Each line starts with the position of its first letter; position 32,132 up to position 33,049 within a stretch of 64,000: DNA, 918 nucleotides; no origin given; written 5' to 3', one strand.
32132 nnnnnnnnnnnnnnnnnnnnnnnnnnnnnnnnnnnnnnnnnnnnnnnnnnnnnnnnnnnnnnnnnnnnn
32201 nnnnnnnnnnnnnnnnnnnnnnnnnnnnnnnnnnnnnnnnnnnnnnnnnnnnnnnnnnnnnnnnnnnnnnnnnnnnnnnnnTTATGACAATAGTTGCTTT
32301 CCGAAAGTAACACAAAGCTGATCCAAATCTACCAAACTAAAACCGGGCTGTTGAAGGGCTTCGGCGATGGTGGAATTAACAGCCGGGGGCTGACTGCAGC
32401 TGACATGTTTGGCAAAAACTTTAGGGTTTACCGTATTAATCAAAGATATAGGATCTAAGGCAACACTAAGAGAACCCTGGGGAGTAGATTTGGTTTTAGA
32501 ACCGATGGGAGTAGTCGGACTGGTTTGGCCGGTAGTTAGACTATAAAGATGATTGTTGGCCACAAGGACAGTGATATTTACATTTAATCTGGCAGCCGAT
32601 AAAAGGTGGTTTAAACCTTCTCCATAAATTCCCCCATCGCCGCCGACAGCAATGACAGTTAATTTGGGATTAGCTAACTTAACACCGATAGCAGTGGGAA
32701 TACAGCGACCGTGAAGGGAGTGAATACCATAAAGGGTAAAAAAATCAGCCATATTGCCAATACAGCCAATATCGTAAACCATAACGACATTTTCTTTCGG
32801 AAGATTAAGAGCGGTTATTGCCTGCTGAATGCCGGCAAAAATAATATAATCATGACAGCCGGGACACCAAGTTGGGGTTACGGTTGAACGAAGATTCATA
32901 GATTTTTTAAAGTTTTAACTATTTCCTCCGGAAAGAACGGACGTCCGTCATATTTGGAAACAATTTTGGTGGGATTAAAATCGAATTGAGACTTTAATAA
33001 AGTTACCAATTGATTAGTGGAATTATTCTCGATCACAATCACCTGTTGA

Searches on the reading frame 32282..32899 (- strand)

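Call 10: search_protein_families(library=pfam, proteins=[window:32282-32899:-], max_evalue=0.001)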
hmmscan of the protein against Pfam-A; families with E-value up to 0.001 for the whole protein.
window:32282-32899:- (205 aa): 1 family
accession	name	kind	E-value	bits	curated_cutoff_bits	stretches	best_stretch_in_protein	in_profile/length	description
PF02775.26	TPP_enzyme_C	-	6.8e-27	94.6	21.9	1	44-191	2-150/151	Thiamine pyrophosphate enzyme, C-terminal TPP binding domain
